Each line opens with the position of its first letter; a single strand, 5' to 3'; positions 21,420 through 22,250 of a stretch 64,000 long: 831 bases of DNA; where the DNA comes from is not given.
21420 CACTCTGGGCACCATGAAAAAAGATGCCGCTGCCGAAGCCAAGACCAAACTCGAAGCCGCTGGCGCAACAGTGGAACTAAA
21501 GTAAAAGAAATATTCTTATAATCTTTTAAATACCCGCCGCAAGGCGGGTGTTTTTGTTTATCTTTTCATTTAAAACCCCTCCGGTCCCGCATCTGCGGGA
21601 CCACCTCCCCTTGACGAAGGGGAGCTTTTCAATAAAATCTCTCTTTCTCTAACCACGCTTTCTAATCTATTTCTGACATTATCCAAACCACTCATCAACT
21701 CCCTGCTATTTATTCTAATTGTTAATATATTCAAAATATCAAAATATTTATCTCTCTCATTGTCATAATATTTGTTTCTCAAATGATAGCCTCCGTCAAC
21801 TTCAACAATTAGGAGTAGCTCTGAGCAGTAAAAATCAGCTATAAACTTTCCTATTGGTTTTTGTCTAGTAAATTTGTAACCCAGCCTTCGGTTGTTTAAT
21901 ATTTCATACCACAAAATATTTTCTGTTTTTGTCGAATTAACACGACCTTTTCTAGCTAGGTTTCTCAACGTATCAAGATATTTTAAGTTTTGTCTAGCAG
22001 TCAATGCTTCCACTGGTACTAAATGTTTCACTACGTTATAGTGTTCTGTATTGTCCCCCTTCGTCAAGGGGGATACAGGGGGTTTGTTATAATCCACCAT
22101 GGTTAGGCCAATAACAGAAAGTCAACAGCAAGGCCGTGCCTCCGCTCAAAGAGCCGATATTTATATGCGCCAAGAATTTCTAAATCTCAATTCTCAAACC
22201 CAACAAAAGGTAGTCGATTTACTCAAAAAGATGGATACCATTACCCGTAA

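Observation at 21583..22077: DUF559 endonuclease-fold gene bracketed by inverted copies of a GC-rich hairpin, inserted immediately after rplL where rpoB is normally found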

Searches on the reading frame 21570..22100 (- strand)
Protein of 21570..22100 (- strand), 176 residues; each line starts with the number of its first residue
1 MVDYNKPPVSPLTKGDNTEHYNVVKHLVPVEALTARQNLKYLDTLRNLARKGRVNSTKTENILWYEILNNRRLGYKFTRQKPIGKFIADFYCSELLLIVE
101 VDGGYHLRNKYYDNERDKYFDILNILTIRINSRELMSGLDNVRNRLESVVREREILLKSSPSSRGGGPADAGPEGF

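Call 6: search_protein_families(library=pfam, proteins=[window:21570-22100:-], max_evalue=0.01)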
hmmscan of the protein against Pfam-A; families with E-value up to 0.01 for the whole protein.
window:21570-22100:- (176 aa): 1 family
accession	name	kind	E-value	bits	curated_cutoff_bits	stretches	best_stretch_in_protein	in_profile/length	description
PF04480.18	DUF559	-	1.9e-23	82.8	20.6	1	45-147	3-105/109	Protein of unknown function (DUF559)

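Call 8: find_homologous_proteins(query=window:21573-22100:-)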
Query window:21573-22100:- (176 aa): 75 proteins with E <= 0.001 among 135 candidates.
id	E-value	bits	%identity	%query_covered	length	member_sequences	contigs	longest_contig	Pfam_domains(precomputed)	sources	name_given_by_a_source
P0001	3.8e-95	334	99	87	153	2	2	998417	PF04480.19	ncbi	ncbi:MAG: endonuclease domain-containing protein [Microgenomates group bacterium]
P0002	8.1e-72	259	77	87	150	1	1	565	PF04480.19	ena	-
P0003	5.0e-67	243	73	85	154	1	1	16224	PF04480.19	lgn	-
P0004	4.3e-64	233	71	85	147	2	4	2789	PF04480.19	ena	-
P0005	2.5e-63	231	68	87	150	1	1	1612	PF04480.19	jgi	jgi:very-short-patch-repair endonuclease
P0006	8.8e-62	226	67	87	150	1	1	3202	PF04480.19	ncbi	-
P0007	3.9e-60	220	69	85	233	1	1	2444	PF04480.19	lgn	-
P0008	2.3e-52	195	64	78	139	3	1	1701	PF04480.19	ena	-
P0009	7.5e-50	187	58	81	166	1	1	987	PF04480.19,PF18741.8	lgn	-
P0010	1.2e-35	141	51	74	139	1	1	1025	PF04480.19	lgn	-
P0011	3.6e-34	136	50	74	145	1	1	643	PF04480.19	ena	-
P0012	2.3e-33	133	47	71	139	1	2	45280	PF04480.19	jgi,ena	-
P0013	6.6e-33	132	47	75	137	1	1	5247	PF04480.19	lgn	-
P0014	2.8e-32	130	52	74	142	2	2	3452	PF04480.19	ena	-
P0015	2.9e-32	130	46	77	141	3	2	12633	PF04480.19,PF21598.4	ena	-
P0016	1.2e-31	128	45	82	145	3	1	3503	PF04480.19,PF21598.4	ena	-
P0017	4.1e-31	126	48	82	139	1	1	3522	PF04480.19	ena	-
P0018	5.2e-31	126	48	71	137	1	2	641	PF04480.19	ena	-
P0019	1.3e-30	124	47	70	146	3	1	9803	PF04480.19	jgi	-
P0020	1.9e-30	124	47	74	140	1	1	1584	PF04480.19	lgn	-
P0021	2.5e-30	123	46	70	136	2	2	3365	PF04480.19,PF18741.8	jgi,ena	jgi:very-short-patch-repair endonuclease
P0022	3.3e-30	123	46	73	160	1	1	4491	PF04480.19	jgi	jgi:very-short-patch-repair endonuclease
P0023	7.0e-30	122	46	84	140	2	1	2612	PF04480.19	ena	-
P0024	8.2e-30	122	43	84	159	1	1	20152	PF04480.19,PF18741.8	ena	-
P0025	1.6e-29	121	49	70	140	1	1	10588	PF04480.19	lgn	-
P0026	1.7e-29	121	48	73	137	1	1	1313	PF04480.19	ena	-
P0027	7.1e-29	119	46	72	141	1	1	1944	PF04480.19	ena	-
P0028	7.4e-29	119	45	79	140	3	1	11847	PF04480.19,PF18741.8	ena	-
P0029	1.0e-28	118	48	68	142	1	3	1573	PF04480.19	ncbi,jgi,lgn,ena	jgi:very-short-patch-repair endonuclease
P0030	1.0e-28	118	48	72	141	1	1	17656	PF04480.19,PF18741.8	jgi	-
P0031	1.8e-28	117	46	64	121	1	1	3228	PF04480.19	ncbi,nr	ncbi:MAG: endonuclease domain-containing protein [Candidatus Shapirobacteria bacterium]|nr:endonucle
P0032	5.1e-28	116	45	73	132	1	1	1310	PF04480.19,PF18741.8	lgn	-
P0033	5.2e-28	116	46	72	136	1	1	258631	PF04480.19,PF18741.8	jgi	jgi:very-short-patch-repair endonuclease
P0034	7.8e-28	115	41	86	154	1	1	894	PF04480.19,PF21598.4,PF18741.8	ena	-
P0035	9.6e-28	115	48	68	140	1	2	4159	PF04480.19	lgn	-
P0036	9.8e-28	115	49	70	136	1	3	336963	PF04480.19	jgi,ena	-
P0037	1.6e-27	114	43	72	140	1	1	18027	PF04480.19,PF21598.4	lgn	-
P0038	2.5e-27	114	46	84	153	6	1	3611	PF04480.19,PF18741.8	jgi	jgi:very-short-patch-repair endonuclease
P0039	1.8e-26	111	44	77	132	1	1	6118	PF04480.19,PF21598.4,PF18741.8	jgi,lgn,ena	-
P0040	1.9e-26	111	44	73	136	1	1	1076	PF04480.19,PF18741.8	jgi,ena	-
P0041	1.1e-25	108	42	80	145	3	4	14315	PF04480.19,PF18741.8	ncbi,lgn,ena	-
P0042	1.9e-25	108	45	73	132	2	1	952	PF04480.19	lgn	-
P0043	3.7e-25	107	41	82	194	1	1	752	PF04480.19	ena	-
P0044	3.8e-25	107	42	72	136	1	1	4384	PF04480.19,PF18741.8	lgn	-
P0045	7.9e-24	102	43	70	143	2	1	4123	PF04480.19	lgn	-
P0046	8.8e-23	99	42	76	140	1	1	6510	PF04480.19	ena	-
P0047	1.2e-22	98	47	65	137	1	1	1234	PF04480.19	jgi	jgi:very-short-patch-repair endonuclease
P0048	1.6e-22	98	58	47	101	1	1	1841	PF04480.19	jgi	jgi:very-short-patch-repair endonuclease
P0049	1.8e-21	95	45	63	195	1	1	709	PF04480.19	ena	-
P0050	1.7e-20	91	40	74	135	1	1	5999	PF04480.19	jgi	jgi:very-short-patch-repair endonuclease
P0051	2.5e-20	91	45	62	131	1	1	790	PF04480.19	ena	-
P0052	3.7e-20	90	39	78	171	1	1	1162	PF04480.19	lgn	-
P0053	3.9e-20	90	46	62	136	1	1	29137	PF04480.19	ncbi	-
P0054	7.9e-20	89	47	56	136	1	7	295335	PF04480.19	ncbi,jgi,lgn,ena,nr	ncbi:MAG TPA: endonuclease domain-containing protein [bacterium]|nr:endonuclease domain-containing p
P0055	6.0e-19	86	40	64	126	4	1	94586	PF04480.19,PF18741.8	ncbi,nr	ncbi:endonuclease domain-containing protein [Candidatus Gracilibacteria bacterium]|nr:endonuclease d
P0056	4.8e-18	83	42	46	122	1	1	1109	PF04480.19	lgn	-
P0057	4.5e-16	77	37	75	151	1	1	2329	PF04480.19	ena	-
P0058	7.3e-16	76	51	52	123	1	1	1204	PF04480.19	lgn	-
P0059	1.5e-15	75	40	59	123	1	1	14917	PF04480.19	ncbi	-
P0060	1.8e-15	75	41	71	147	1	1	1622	PF04480.19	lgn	-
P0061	6.6e-15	73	40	58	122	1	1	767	PF04480.19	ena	-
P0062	2.1e-14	72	38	61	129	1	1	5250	PF04480.19,PF18741.8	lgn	-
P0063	1.1e-13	69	43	52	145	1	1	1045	PF04480.19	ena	-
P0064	1.8e-13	69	41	61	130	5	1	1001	PF04480.19,PF18741.8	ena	-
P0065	1.2e-12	66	39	63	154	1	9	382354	PF04480.19,PF18741.8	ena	-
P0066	1.8e-11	62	37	64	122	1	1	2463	PF04480.19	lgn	-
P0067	3.8e-11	61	42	59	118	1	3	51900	PF04480.19,PF18741.8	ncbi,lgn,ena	-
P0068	6.0e-11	60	55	31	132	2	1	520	PF04480.19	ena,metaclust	metaclust:\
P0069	1.0e-9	56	37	59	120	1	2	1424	PF04480.19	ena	-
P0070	2.0e-9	55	38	56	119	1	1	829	PF04480.19,PF18741.8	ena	-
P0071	4.2e-9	54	50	36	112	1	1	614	PF04480.19,PF18741.8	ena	-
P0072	9.1e-9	53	38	59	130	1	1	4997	PF04480.19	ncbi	-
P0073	7.4e-8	50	48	33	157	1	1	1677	PF04480.19,PF18741.8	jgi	jgi:crossover junction endodeoxyribonuclease RuvC/BirA family biotin operon repressor/biotin-[acetyl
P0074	1.5e-7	49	39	51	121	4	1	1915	PF04480.19,PF18741.8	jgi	jgi:very-short-patch-repair endonuclease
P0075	9.2e-7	47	38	48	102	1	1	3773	PF04480.19,PF18741.8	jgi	jgi:very-short-patch-repair endonuclease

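Call 9: find_encoding_contigs(protein=window:21573-22100:-, flank=10000)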
Protein window:21573-22100:- (176 aa): no gene with exactly this product is on record in the collection.

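Call 11: find_related_loci(query=P0001, collection=genome_contigs, flank=6000)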
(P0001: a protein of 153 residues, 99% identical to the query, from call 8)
Query P0001 (153 aa) in genome_contigs; peptide patterns used: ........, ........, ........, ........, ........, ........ (x = any residue, [..] = any of these).
574 stretches matched a pattern; 82 encode a relative of the query (tblastn E <= 1e-3); the best 80 are kept; 80 distinct loci.
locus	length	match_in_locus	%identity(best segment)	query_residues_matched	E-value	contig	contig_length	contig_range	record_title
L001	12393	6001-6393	47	1-131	9e-38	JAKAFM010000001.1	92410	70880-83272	MAG: bacterium isolate WY1.bin95 NODE_379_length_92410_cov_1.969821, whole genome shotgun sequence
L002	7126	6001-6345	38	16-129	1e-23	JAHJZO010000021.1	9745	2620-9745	MAG: Patescibacteria group bacterium isolate Undefined_mixed_planktonic.mb.121 Undefined_mixed_p.mb.121_k141_776092, who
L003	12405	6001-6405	40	17-147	8e-23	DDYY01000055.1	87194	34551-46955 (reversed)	MAG TPA_asm: Bacteroidetes bacterium UBA3022 UBA3022_contig_132, whole genome shotgun sequence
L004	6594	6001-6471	36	15-153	4e-22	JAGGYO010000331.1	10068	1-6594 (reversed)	MAG: bacterium isolate AUK180 PB_MBMC_134_c_000000000066, whole genome shotgun sequence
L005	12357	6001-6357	37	19-145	2e-21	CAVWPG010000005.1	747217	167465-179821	MAG: uncultured Bacteroidales bacterium isolate MFD05442.bin.2.79 genome assembly, contig: contig_22243, whole genome sh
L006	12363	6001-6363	38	31-153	3e-21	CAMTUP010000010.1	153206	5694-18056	MAG: uncultured Ignavibacteria bacterium isolate G04_MAG_00020 genome assembly, contig: G04_MAG_00020_000000000021, whol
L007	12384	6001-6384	39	26-153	5e-21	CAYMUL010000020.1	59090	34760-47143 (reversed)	MAG TPA_asm: uncultured Ignavibacteriaceae bacterium isolate SRP323723_co1_87 genome assembly, contig: NODE_441_length_5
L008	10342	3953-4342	36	18-143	5e-21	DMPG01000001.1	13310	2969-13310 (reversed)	MAG TPA_asm: Bacteroidetes bacterium isolate UBA8401 contig_31685, whole genome shotgun sequence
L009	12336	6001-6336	40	25-139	6e-21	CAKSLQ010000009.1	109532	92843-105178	MAG: uncultured Eubacteriales bacterium isolate REFINED_METABAT215_TOP10_CONTIGS_1500_ASSEMBLY_K77_MERGED__Hadza_MoBio_h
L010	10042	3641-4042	35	21-153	2e-20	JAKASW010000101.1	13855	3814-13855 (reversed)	MAG: Bacteroidetes bacterium isolate YP1.bin85 NODE_3582_length_13855_cov_1.254516, whole genome shotgun sequence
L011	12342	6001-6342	38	22-140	2e-20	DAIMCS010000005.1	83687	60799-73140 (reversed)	MAG TPA_asm: Patescibacteria group bacterium isolate CTOTU25981 NODE_30_length_83687_cov_10.729482, whole genome shotgun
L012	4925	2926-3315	35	18-143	4e-20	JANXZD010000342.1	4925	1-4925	MAG: Bacteroidetes bacterium isolate GL140_4_metabat_238_sub GL140_4_k141_1444939, whole genome shotgun sequence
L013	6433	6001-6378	37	24-152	5e-20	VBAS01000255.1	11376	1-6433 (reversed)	MAG: Bacteroidetes bacterium isolate BD_3 14_0903_02_30cm_scaffold_9328, whole genome shotgun sequence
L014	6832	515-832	40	25-129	8e-20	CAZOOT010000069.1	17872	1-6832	MAG TPA_asm: uncultured Chitinophaga sp. isolate SRP319275_co1_165 genome assembly, contig: NODE_3385_length_17872_cov_5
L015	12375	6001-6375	37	26-141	1e-19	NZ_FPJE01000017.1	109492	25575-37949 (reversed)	Sinomicrobium oceani strain CGMCC 1.12145, whole genome shotgun sequence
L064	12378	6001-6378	35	22-149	2e-15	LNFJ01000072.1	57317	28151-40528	MAG: Bacteroidia bacterium Ga0077558 Ga0077558_1068.2, whole genome shotgun sequence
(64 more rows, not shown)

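Call 12: find_encoding_contigs(protein=P0001, flank=10000)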
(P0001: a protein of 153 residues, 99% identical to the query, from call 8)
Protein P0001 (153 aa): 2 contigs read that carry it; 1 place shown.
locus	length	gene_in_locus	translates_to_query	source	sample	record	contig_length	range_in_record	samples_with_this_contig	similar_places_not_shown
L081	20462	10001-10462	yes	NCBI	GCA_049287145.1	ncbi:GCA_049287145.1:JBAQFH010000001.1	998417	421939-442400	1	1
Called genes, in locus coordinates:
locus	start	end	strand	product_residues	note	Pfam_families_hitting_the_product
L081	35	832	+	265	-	PF00149:Metallophos, PF12850:Metallophos_2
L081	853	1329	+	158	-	PF02075:RuvC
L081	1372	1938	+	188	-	PF01330:RuvA_N, PF00633:HHH (faint), PF14520:HHH_5, PF21176:RecR_HhH (faint)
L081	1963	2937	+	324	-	PF05496:RuvB_N, PF00004:AAA, PF07728:AAA_5, PF17864:AAA_lid_4, PF05491:WHD_RuvB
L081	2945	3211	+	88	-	-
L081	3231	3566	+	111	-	-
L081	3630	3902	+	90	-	PF12441:CopG_antitoxin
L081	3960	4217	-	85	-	PF12728:HTH_17, PF00376:MerR (weak), PF13411:MerR_1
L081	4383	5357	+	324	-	-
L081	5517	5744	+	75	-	-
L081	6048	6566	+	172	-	-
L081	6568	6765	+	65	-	-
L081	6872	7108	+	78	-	-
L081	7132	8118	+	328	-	PF00389:2-Hacid_dh, PF02826:2-Hacid_dh_C, PF03446:NAD_binding_2 (weak)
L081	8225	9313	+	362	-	PF00483:NTP_transferase, PF22640:ManC_GMP_beta-helix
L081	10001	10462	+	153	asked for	PF04480:DUF559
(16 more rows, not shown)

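Call 13: find_encoding_contigs(protein=P0003, flank=8000)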
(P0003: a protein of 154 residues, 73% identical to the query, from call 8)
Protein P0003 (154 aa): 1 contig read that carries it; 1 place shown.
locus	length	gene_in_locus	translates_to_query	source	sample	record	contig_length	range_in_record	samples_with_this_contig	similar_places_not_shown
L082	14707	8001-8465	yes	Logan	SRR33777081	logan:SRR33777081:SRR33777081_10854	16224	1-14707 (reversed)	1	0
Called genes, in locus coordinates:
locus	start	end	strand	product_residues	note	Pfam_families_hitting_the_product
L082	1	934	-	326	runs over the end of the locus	PF00486:Trans_reg_C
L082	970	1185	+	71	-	-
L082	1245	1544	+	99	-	-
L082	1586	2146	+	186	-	PF01330:RuvA_N, PF00633:HHH (faint), PF01367:5_3_exonuc (faint), PF14520:HHH_5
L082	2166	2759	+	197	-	PF01936:NYN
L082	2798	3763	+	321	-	PF05496:RuvB_N, PF00004:AAA, PF07728:AAA_5, PF17864:AAA_lid_4, PF05491:WHD_RuvB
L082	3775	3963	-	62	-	-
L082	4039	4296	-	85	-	PF12728:HTH_17, PF00376:MerR (weak), PF13411:MerR_1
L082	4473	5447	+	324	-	PF00389:2-Hacid_dh, PF02826:2-Hacid_dh_C, PF01262:AlaDh_PNT_C (faint), PF03446:NAD_binding_2 (weak)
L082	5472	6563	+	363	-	PF00483:NTP_transferase, PF22640:ManC_GMP_beta-helix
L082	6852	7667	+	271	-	PF01978:TrmB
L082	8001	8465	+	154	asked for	PF04480:DUF559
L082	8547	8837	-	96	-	-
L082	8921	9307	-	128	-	-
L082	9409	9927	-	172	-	PF00466:Ribosomal_L10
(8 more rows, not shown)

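Call 14: find_encoding_contigs(protein=P0006, flank=4000)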
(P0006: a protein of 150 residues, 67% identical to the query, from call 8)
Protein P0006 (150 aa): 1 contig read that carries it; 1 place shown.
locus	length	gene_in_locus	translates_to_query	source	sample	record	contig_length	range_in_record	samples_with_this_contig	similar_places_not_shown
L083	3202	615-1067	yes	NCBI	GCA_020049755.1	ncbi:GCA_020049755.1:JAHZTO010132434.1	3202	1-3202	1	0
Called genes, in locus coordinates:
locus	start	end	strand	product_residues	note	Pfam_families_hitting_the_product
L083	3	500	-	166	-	?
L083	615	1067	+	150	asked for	PF04480:DUF559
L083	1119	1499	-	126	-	PF16320:Ribosomal_L12_N, PF00542:Ribosomal_L12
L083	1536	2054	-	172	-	PF00466:Ribosomal_L10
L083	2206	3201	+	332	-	?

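Call 15: find_encoding_contigs(protein=P0007, flank=4000)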
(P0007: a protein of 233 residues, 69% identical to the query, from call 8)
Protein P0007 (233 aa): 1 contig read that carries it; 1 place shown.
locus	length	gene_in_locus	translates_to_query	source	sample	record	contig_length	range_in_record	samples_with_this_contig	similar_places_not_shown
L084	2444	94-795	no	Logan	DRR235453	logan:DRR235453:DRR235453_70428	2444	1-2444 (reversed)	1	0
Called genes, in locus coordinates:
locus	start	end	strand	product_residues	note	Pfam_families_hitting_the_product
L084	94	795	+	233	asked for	PF04480:DUF559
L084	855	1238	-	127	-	PF16320:Ribosomal_L12_N, PF00542:Ribosomal_L12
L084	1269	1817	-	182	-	PF00466:Ribosomal_L10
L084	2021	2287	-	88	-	-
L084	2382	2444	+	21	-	?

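Call 16: find_encoding_contigs(protein=P0004, flank=4000)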
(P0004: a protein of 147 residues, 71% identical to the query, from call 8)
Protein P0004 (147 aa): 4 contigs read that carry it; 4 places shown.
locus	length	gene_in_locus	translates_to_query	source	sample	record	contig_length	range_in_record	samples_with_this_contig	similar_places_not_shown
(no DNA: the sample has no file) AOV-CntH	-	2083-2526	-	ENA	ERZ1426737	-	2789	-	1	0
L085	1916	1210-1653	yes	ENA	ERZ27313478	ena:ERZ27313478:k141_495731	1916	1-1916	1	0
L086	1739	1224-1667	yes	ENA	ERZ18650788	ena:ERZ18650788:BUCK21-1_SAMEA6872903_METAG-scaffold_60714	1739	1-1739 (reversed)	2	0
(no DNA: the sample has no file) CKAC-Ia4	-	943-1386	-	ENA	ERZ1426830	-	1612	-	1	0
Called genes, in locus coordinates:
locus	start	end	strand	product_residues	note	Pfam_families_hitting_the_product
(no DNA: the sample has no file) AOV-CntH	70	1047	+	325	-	PF00389:2-Hacid_dh, PF02826:2-Hacid_dh_C, PF01262:AlaDh_PNT_C (weak), PF03446:NAD_binding_2 (weak)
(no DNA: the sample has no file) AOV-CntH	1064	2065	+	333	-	PF00483:NTP_transferase, PF22640:ManC_GMP_beta-helix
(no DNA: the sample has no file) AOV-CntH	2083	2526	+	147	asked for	PF04480:DUF559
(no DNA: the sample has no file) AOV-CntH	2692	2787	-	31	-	?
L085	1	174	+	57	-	?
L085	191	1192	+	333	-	PF00483:NTP_transferase, PF22640:ManC_GMP_beta-helix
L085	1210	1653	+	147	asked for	PF04480:DUF559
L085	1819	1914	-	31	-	?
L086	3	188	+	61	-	?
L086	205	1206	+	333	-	PF00483:NTP_transferase, PF22640:ManC_GMP_beta-helix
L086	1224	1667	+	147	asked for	PF04480:DUF559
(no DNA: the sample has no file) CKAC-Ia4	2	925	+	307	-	?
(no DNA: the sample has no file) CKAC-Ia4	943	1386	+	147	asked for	PF04480:DUF559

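Call 45: search_solved_structures(query=P0001, max_evalue=1, show_alignments=3)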
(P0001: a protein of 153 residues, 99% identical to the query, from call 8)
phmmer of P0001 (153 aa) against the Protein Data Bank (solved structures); distinct sequences matched with E-value up to 1: 1.
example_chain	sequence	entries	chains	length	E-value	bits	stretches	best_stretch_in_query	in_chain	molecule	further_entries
3hrl_A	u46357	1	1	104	2.6e-15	59.8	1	35-130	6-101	Endonuclease-Like Protein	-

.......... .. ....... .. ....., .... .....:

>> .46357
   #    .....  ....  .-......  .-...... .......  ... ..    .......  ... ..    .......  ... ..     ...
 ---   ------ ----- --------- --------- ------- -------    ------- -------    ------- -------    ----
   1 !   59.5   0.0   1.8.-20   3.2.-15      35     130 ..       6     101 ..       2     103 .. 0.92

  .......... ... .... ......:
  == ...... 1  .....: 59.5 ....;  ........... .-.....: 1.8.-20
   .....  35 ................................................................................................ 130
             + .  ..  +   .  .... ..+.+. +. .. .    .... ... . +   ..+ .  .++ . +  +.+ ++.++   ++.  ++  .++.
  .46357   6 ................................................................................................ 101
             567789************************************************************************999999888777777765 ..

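Call 46: search_protein_families(library=ncbifam, proteins=[P0001], max_evalue=0.1)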
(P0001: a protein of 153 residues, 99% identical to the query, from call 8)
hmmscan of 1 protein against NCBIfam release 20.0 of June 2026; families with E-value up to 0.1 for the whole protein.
P0001 (153 aa): 1 family
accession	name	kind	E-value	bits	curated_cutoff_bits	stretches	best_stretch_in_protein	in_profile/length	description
NF007294.0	PRK09767.1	equivalog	1.6e-13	50.8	218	1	19-118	2-101/117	DUF559 domain-containing protein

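Call 47: search_protein_families(library=padloc, proteins=[P0001], max_evalue=0.01)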
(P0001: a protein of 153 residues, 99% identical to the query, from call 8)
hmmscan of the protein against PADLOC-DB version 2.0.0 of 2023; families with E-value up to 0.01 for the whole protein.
P0001 (153 aa): 1 family
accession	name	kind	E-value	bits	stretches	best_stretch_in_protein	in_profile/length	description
PDLC03210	mREase_II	-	3.4e-05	21.3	1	63-129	53-121/294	Type II methyl-directed restriction enzyme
